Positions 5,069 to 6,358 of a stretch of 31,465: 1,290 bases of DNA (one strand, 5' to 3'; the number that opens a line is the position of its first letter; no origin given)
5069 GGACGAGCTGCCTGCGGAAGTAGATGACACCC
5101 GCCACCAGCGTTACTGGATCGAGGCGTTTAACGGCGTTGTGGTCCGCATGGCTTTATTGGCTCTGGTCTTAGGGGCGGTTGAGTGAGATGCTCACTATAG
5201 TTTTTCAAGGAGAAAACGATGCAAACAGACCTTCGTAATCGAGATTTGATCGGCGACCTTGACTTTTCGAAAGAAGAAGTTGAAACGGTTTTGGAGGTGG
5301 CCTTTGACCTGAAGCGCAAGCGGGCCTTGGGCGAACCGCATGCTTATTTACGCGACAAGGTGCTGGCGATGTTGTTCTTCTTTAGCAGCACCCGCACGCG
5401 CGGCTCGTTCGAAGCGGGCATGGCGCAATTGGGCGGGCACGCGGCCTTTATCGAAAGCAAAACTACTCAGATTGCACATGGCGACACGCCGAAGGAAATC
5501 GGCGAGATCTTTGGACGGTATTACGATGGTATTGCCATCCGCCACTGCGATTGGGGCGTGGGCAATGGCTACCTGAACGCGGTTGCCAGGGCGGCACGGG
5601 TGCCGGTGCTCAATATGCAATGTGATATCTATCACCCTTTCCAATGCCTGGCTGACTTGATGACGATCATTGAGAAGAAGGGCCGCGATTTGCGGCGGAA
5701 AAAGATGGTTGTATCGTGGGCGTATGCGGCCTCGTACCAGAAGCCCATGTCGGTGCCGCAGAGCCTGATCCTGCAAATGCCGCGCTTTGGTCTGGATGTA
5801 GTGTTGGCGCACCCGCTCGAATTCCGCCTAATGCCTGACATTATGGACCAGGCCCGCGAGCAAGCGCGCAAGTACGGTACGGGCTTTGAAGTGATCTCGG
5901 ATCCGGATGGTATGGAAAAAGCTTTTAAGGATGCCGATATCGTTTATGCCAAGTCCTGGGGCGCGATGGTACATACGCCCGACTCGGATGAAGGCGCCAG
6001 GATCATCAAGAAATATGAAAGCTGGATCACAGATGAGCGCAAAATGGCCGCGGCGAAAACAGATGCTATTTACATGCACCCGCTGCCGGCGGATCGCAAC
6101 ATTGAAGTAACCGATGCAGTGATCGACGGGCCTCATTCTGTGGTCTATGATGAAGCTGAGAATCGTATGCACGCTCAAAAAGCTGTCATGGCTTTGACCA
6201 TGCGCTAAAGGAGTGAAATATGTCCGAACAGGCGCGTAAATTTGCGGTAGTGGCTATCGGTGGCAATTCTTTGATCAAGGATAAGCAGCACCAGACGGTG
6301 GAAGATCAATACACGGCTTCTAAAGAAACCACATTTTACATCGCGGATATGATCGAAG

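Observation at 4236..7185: Two divergent transcarbamylases plus a carbamate kinase: a candidate ATP-yielding catabolic carbamoyl-phosphate module of unknown substrate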

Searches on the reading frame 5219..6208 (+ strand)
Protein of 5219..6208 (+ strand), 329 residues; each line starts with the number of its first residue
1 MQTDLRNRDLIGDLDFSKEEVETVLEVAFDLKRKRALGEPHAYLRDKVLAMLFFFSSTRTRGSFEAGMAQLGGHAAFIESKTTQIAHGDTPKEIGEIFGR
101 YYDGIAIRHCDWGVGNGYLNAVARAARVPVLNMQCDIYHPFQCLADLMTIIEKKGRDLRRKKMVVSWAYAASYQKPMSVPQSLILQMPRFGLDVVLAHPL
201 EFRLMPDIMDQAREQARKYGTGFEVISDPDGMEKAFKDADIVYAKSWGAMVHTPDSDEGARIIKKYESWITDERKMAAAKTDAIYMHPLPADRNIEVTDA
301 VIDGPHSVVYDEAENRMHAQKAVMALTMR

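Call 4: search_protein_families(library=pfam, proteins=[window:5219-6208:+])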
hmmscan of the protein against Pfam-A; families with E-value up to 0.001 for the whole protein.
window:5219-6208:+ (329 aa): 2 families
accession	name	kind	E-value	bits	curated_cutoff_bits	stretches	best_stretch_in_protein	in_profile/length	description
PF02729.26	OTCace_N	-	1.3e-37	129.6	29.9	1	8-152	1-148/148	Aspartate/ornithine carbamoyltransferase, carbamoyl-P binding domain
PF00185.30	OTCace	-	1.8e-35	122.8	29.4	1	178-326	14-156/157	Aspartate/ornithine carbamoyltransferase, Asp/Orn binding domain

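Call 5: search_protein_families(library=ncbifam, proteins=[window:5219-6208:+])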
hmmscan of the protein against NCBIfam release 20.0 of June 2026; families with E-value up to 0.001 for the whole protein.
window:5219-6208:+ (329 aa): 16 families
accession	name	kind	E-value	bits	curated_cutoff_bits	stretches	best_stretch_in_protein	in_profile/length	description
NF001986.0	PRK00779.1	subfamily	4e-75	252.8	306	1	6-328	4-304/307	ornithine carbamoyltransferase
TIGR00658.1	orni_carb_tr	equivalog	4.1e-73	246.2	280.85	1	8-328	1-303/304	ornithine carbamoyltransferase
NF003384.0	PRK04523.1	equivalog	8.4e-72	242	288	1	10-326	6-331/336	N-acetylornithine carbamoyltransferase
TIGR04384.1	putr_carbamoyl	exception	1.6e-59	201.7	500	1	10-326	2-305/330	putrescine carbamoyltransferase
NF005538.0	PRK07200.1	equivalog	8.1e-55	186.4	453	1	4-318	18-366/396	knotted carbamoyltransferase YgeW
TIGR03316.1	ygeW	equivalog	8.2e-53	179.7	500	1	5-323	16-368/391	knotted carbamoyltransferase YgeW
NF003286.0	PRK04284.1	subfamily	3.1e-51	174.4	515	1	3-328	2-330/332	ornithine carbamoyltransferase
NF011380.0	PRK14805.1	equivalog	5.5e-48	163.6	421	1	9-325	3-297/302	ornithine carbamoyltransferase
NF002470.0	PRK01713.1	equivalog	4.3e-39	134.9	545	1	1-325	1-330/334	ornithine carbamoyltransferase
NF002032.1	PRK00856.1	equivalog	7.1e-35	120.6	263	1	9-327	2-296/297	aspartate carbamoyltransferase catalytic subunit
NF011379.0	PRK14804.1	equivalog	8.2e-35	120.4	373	1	9-324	8-305/311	ornithine carbamoyltransferase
NF009213.0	PRK12562.1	subfamily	1.6e-34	119.8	559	2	4-291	3-277/334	ornithine carbamoyltransferase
TIGR00670.1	asp_carb_tr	equivalog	1.9e-34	119.2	236.95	1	9-328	2-303/304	aspartate carbamoyltransferase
NF008853.0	PRK11891.1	equivalog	1.4e-21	76.6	560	1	15-324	96-394/430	aspartate carbamoyltransferase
NF006046.0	PRK08192.1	equivalog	7.9e-19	68.1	512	1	15-328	14-317/339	aspartate carbamoyltransferase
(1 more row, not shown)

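Call 7: search_solved_structures(query=window:5219-6208:+, max_evalue=1e-10, show_alignments=2)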
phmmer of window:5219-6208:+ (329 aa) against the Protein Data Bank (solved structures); distinct sequences matched with E-value up to 1e-10: 86 (the best 60 are shown).
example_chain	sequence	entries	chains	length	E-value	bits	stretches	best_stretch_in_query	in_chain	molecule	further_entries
1pvv_A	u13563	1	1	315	3.2e-60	207.3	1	3-328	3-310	Ornithine carbamoyltransferase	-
1a1s_A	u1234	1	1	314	4.8e-60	206.7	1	4-328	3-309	ORNITHINE CARBAMOYLTRANSFERASE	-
3l04_A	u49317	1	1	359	6.2e-50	173.5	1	10-326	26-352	N-acetylornithine carbamoyltransferase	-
7nnf_A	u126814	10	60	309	1.2e-49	172.6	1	9-325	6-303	Ornithine carbamoyltransferase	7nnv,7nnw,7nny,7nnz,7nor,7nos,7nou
2i6u_A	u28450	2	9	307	1.2e-49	172.5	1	10-325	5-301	Ornithine carbamoyltransferase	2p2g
3m5c_A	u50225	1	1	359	2.1e-49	171.8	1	10-326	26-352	N-acetylornithine carbamoyltransferase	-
4f2g_A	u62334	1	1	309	7.3e-49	170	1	14-326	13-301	Ornithine carbamoyltransferase 1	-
3l05_A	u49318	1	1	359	7.5e-49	169.9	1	10-326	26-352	N-acetylornithine carbamoyltransferase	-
3kzc_A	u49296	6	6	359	7.5e-49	169.9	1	10-326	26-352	N-acetylornithine carbamoyltransferase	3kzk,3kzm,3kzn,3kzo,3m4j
3l02_A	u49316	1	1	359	7.5e-49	169.9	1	10-326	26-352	N-acetylornithine carbamoyltransferase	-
3l06_A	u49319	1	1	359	1e-48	169.5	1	10-326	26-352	N-acetylornithine carbamoyltransferase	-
3m5d_A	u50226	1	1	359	1e-48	169.5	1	10-326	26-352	N-acetylornithine carbamoyltransferase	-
3m4n_A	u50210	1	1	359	1.4e-48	169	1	10-326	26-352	N-acetylornithine carbamoyltransferase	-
4ep1_A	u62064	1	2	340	2e-46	162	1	5-325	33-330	Ornithine carbamoyltransferase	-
4nf2_A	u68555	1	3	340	2.8e-46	161.5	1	5-325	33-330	Ornithine carbamoyltransferase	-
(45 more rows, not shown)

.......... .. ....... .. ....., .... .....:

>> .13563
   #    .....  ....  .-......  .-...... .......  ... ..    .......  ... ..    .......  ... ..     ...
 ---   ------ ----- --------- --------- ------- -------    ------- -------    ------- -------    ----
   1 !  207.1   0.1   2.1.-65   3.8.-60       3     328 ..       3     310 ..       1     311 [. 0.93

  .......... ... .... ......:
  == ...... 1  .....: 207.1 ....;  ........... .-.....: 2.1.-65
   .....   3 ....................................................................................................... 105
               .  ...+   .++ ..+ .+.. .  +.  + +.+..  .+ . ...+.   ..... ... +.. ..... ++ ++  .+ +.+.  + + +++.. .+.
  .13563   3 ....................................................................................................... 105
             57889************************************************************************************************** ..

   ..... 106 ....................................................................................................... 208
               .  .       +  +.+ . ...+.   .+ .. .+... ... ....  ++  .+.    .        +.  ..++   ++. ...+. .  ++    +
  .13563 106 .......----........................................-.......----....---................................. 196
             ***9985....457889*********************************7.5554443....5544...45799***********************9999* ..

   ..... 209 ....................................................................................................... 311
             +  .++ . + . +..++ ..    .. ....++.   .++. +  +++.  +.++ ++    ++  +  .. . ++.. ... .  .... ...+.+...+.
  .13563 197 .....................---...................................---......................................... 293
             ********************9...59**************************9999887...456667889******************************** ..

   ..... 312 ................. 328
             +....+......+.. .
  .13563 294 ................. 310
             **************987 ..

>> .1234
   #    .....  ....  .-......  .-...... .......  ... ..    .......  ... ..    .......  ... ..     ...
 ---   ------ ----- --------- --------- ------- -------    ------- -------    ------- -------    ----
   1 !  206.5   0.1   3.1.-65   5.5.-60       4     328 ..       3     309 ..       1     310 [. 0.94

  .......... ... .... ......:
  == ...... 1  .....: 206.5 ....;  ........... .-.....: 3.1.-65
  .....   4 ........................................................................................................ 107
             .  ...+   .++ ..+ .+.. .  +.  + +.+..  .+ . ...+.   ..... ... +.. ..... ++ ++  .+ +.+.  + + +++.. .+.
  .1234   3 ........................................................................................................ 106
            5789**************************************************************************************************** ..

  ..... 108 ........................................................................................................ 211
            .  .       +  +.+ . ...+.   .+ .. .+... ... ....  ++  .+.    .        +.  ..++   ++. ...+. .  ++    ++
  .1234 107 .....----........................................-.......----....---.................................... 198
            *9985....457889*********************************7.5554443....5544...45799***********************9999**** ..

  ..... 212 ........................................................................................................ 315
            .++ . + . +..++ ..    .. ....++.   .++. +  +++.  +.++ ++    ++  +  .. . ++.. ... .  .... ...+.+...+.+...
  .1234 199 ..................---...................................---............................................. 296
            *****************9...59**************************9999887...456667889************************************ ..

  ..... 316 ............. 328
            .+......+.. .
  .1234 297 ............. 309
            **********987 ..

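Call 10: find_homologous_proteins(query=window:5219-6208:+, max_evalue=1e-30)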
Query window:5219-6208:+ (329 aa): 8000 proteins with E <= 1e-30 among 8000 candidates; the best 120 are listed.
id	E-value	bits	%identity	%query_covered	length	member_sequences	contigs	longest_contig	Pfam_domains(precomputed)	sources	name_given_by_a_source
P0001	4.4e-198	675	88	100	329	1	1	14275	PF00185.31,PF02729.27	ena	-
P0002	1.7e-197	673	90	100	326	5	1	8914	PF00185.31,PF02729.27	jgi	jgi:ornithine carbamoyltransferase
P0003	3.3e-197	672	88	100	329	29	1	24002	PF00185.31,PF02729.27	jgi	-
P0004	4.2e-197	672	88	100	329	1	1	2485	PF00185.31,PF02729.27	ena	-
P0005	5.1e-197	672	88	100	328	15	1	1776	PF00185.31,PF02729.27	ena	-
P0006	5.3e-197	672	90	100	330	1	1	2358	PF00185.31,PF02729.27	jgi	jgi:N-acetylornithine carbamoyltransferase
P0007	9.4e-197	671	90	100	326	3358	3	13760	PF00185.31,PF02729.27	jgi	jgi:ornithine carbamoyltransferase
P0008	9.7e-197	671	89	100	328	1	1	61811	PF00185.31,PF02729.27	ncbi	-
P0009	1.4e-196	670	90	100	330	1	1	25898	PF00185.31,PF02729.27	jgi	jgi:N-acetylornithine carbamoyltransferase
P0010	4.2e-196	669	89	100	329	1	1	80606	PF00185.31,PF02729.27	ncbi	-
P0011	8.9e-196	668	89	100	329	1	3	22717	PF00185.31,PF02729.27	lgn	-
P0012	9.6e-196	667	88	100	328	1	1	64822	PF00185.31,PF02729.27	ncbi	-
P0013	1.0e-195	667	89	100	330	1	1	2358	PF00185.31,PF02729.27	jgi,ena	-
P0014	1.4e-195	667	89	100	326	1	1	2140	PF00185.31,PF02729.27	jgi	jgi:ornithine carbamoyltransferase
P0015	2.0e-195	666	89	100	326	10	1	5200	PF00185.31,PF02729.27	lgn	-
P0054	5.6e-193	658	87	100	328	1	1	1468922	PF00185.31,PF02729.27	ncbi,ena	-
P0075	4.5e-192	655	88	100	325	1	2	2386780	PF00185.31,PF02729.27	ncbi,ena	-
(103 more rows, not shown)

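Call 11: find_encoding_contigs(protein=P0075, flank=10000, max_places=3)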
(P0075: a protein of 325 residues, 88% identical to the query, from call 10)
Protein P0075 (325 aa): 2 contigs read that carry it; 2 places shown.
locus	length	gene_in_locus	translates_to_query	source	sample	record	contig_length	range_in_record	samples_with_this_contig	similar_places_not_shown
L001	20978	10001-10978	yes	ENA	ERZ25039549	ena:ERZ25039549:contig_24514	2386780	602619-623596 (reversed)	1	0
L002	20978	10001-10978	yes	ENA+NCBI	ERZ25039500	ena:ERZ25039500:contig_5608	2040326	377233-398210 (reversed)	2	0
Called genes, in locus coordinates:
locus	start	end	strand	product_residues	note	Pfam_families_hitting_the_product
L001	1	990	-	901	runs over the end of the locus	PF19313:DUF5916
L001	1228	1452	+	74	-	-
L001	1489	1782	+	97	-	-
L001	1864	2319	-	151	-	PF11026:DUF2721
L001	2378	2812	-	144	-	-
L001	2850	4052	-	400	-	PF07745:Glyco_hydro_53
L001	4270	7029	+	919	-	PF13860:FlgD_ig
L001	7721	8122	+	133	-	PF05726:Pirin_C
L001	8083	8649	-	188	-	PF00583:Acetyltransf_1, PF13508:Acetyltransf_7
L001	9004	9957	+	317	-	PF02729:OTCace_N, PF00185:OTCace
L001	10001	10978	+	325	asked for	PF02729:OTCace_N, PF00185:OTCace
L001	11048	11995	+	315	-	PF00696:AA_kinase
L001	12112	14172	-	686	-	PF13187:Fer4_9 (faint), PF13534:Fer4_17 (faint), PF13183:Fer4_8 (weak)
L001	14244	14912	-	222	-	PF12804:NTP_transf_3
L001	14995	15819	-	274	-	PF02625:XdhC_CoxI, PF13478:XdhC_C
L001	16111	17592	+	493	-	PF03951:Gln-synt_N (weak), PF00120:Gln-synt_C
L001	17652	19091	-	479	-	PF01743:PolyA_pol, PF12627:PolyA_pol_RNAbd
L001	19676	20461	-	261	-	PF17915:zf_Rg (faint)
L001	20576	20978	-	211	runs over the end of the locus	PF09837:DUF2064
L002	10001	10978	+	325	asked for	PF02729:OTCace_N, PF00185:OTCace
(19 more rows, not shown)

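Call 12: find_encoding_contigs(protein=P0054, flank=10000, max_places=3)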
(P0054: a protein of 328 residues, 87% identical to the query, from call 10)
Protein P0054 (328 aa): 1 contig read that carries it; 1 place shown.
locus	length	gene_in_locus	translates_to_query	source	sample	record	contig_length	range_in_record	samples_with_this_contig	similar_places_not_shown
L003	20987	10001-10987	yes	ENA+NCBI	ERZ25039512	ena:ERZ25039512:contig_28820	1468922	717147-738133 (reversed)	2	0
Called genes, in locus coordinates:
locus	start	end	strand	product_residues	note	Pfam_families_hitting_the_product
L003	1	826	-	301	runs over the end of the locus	-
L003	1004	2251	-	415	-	-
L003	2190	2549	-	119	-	-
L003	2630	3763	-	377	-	-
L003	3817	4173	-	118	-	-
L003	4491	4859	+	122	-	-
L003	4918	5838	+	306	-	PF01979:Amidohydro_1, PF07969:Amidohydro_3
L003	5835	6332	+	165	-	PF12867:DinB_2 (weak), PF11716:MDMPI_N (weak)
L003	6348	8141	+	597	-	PF01979:Amidohydro_1, PF07969:Amidohydro_3 (faint), PF13382:Adenine_deam_C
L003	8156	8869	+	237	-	PF00392:GntR, PF07702:UTRA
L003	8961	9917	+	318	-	PF02729:OTCace_N, PF00185:OTCace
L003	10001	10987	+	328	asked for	PF02729:OTCace_N, PF00185:OTCace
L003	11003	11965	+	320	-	PF00696:AA_kinase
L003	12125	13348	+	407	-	PF02608:Bmp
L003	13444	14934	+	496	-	PF00005:ABC_tran, PF13304:AAA_21 (faint), PF00005:ABC_tran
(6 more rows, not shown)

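Call 23: find_related_loci(query=window:5219-6208:+, collection=genome_contigs, flank=10000)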
Query window:5219-6208:+ (329 aa) in genome_contigs; peptide patterns used: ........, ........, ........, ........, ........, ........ (x = any residue, [..] = any of these).
600 stretches matched a pattern (row limit reached: there are more); 523 encode a relative of the query (tblastn E <= 1e-3); the best 80 are kept; 80 distinct loci.
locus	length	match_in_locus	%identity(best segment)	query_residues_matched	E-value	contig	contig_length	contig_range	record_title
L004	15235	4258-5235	90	1-329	0e+0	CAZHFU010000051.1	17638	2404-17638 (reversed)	MAG TPA_asm: uncultured Anaerolinea sp. isolate SRP220891_co2_410 genome assembly, contig: NODE_5047_length_17638_cov_23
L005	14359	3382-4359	89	1-329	0e+0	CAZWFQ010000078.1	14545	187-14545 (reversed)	MAG TPA_asm: uncultured Anaerolineaceae bacterium isolate SRP192927_co7_404 genome assembly, contig: NODE_7971_length_14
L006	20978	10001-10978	90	1-329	0e+0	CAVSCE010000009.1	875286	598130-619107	MAG: uncultured Chloroflexia bacterium isolate MFD02979.bin.2.112 genome assembly, contig: contig_34391, whole genome sh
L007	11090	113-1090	90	1-329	0e+0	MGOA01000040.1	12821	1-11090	MAG: Chloroflexi bacterium RBG_16_64_43 RBG_16_scaffold_17407, whole genome shotgun sequence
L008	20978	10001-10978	89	1-329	0e+0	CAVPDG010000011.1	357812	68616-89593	MAG: uncultured Chloroflexia bacterium isolate MFD00032.bin.2.110 genome assembly, contig: contig_27890, whole genome sh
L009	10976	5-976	90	5-328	0e+0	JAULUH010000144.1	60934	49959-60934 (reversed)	MAG: Anaerolineae bacterium isolate P_ANAE NODE_488_length_60934_cov_2.053563, whole genome shotgun sequence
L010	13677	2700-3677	89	1-329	0e+0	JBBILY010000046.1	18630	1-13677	MAG: Chloroflexota bacterium isolate BR1F70218_bin_22 NODE_3277_length_18630_cov_4.483876, whole genome shotgun sequence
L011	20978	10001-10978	90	1-329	0e+0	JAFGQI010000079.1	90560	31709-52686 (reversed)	MAG: Anaerolineales bacterium isolate Zod_Metabat.740 k87_5106711, whole genome shotgun sequence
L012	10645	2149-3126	88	1-329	0e+0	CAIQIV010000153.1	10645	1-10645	MAG: uncultured Chloroflexi bacterium isolate LaPlata_bin-0303 genome assembly, contig: bin-0303:153/865, whole genome s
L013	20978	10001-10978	89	1-329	0e+0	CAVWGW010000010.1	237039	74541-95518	MAG: uncultured Chloroflexia bacterium isolate MFD04716.bin.3.335 genome assembly, contig: contig_33586, whole genome sh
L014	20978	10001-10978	88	1-329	0e+0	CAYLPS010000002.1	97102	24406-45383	MAG TPA_asm: uncultured Anaerolineaceae bacterium isolate SRP098346_co1_7 genome assembly, contig: NODE_46_length_97102_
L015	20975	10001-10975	89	1-328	0e+0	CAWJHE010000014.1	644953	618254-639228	MAG: uncultured Chloroflexia bacterium isolate MFD04716.bin.2.168 genome assembly, contig: contig_5804, whole genome sho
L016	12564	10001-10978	89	1-329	0e+0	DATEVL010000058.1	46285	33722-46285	MAG TPA_asm: Anaerolineales bacterium isolate SMAG_U8366 k141_2893472, whole genome shotgun sequence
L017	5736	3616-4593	89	1-329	0e+0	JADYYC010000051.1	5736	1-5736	MAG: Anaerolineales bacterium isolate SJ511 c_000000109681, whole genome shotgun sequence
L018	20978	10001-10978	88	1-329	0e+0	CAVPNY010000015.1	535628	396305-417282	MAG: uncultured Chloroflexia bacterium isolate MFD00032.bin.3.204 genome assembly, contig: contig_50487, whole genome sh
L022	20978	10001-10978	88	1-329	0e+0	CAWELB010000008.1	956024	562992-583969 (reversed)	MAG: uncultured Chloroflexia bacterium isolate MFD05942.bin.1.323 genome assembly, contig: contig_4670, whole genome sho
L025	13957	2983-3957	88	1-328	0e+0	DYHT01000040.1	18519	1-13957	MAG TPA_asm: Chloroflexus sp. isolate DR5_57_13 Afr_mines_DR5_462_length_18519_cov_4_540349, whole genome shotgun sequen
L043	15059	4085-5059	87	1-328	0e+0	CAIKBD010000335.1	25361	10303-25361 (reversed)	MAG: uncultured Anaerolineales bacterium isolate LaPlata-a_bin-0606 genome assembly, contig: bin-0606:335/530, whole gen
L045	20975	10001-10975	87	1-328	0e+0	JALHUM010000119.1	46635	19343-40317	MAG: Anaerolineales bacterium isolate PFL50 seq_1447265, whole genome shotgun sequence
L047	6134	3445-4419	87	1-328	0e+0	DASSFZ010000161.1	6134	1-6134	MAG TPA_asm: Anaerolineae bacterium isolate SMAG_U1019 k141_129058, whole genome shotgun sequence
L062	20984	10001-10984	86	1-328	0e+0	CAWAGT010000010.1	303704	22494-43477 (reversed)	MAG: uncultured Chloroflexia bacterium isolate MFD04944.bin.1.53 genome assembly, contig: contig_65835, whole genome sho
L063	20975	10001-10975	86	1-328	0e+0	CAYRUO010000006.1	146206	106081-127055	MAG TPA_asm: uncultured Thermanaerothrix sp. isolate binchicken_co40_18 genome assembly, contig: NODE_129_length_146206_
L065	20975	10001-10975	86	1-328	0e+0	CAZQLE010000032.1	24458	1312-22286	MAG TPA_asm: uncultured Anaerolineaceae bacterium isolate binchicken_co269_224 genome assembly, contig: NODE_1793_length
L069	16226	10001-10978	84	1-329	0e+0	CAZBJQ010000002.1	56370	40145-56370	MAG TPA_asm: uncultured Anaerolineaceae bacterium isolate binchicken_co376_247 genome assembly, contig: NODE_406_length_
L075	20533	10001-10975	83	1-328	0e+0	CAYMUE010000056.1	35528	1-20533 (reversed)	MAG TPA_asm: uncultured Polyangiaceae bacterium isolate SRP216815_co1_51 genome assembly, contig: NODE_1277_length_35528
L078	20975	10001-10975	84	1-328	0e+0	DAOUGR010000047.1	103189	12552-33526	MAG TPA_asm: Anaerolineaceae bacterium isolate R77_208 k123_3875517, whole genome shotgun sequence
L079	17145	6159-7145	84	1-329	0e+0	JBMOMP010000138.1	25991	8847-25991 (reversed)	MAG: Chloroflexota bacterium isolate Betzabe_MAG053 MAG053_138, whole genome shotgun sequence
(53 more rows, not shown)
